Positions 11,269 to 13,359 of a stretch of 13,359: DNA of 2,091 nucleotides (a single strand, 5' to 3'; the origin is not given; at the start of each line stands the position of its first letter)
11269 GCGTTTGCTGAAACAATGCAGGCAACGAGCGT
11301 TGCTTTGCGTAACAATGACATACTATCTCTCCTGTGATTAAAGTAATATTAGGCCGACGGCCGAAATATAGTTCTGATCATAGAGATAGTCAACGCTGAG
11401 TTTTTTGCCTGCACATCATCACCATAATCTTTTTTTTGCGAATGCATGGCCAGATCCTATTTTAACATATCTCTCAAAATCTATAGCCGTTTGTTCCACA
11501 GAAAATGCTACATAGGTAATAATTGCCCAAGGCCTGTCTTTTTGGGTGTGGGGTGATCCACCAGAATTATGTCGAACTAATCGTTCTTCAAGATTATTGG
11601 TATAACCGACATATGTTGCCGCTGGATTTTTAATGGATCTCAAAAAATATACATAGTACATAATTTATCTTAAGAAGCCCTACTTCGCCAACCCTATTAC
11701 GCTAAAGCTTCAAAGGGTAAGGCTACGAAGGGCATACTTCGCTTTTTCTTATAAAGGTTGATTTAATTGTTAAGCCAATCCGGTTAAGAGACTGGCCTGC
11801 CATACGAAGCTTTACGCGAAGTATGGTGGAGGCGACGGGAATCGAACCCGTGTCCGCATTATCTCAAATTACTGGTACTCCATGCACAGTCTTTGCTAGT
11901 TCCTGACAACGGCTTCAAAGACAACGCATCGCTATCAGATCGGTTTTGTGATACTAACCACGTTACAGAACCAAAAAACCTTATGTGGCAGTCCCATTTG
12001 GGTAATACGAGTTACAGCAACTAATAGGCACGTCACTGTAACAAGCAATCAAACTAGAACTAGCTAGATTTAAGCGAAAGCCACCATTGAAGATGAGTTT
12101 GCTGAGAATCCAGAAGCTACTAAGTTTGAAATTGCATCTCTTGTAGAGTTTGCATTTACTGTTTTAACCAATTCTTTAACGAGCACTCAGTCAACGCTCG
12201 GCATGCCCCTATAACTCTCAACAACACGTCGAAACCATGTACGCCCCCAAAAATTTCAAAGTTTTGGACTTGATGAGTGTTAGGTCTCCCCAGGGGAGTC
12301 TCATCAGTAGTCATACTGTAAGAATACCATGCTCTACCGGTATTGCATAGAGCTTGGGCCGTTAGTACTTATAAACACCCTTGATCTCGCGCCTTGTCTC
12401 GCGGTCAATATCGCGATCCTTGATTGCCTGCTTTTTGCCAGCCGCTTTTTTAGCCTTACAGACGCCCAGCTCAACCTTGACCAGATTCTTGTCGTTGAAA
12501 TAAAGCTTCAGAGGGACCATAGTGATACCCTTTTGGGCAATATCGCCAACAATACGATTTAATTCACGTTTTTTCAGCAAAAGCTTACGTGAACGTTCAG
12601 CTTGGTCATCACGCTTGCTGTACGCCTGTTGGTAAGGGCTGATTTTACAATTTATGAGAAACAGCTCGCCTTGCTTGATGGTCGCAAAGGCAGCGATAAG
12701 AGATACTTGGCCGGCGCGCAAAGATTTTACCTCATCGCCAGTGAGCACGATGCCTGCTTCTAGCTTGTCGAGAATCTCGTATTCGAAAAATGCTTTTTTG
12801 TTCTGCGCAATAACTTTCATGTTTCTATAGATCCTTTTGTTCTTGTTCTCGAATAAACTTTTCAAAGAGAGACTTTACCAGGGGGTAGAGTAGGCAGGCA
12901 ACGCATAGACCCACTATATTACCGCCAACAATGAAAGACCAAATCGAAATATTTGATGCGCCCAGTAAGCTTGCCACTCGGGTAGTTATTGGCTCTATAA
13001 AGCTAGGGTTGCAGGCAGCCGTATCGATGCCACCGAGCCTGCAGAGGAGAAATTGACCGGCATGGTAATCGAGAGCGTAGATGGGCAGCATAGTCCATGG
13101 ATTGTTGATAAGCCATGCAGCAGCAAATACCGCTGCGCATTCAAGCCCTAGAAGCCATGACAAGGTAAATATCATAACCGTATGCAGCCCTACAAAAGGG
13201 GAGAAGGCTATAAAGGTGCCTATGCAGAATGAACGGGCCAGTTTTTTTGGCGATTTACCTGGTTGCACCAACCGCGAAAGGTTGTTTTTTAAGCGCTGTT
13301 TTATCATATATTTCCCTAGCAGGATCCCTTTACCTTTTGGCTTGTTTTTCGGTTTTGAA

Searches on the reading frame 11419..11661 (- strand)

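Call 7: search_protein_families(library=pfam, proteins=[window:11419-11661:-], max_evalue=0.01)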
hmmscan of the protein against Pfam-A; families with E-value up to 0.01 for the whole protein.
window:11419-11661:- (80 aa): 2 families
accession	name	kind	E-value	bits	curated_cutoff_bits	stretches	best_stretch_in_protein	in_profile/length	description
PF01541.30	GIY-YIG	-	1.1e-14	54.9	22.6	1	1-67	1-69/78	GIY-YIG catalytic domain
PF10544.15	T5orf172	-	0.00059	20.8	20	1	3-54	2-51/101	T5orf172 domain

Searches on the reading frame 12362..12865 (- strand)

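Call 7: search_protein_families(library=pfam, proteins=[window:12362-12865:-], max_evalue=0.01)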
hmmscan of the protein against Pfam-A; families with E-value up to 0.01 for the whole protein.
window:12362-12865:- (167 aa): 1 family
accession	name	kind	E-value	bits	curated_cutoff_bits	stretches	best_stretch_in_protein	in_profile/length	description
PF01668.23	SmpB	-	6.9e-52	175.6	27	1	19-162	1-142/143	SmpB protein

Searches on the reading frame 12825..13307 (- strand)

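Call 7: search_protein_families(library=pfam, proteins=[window:12825-13307:-], max_evalue=0.01)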
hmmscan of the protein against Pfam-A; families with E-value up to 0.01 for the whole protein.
window:12825-13307:- (160 aa): 1 family
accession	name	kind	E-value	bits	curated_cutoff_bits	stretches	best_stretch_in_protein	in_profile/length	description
PF09835.14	DUF2062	-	1.9e-25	90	27.4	1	4-155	2-145/147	Uncharacterized protein conserved in bacteria (DUF2062)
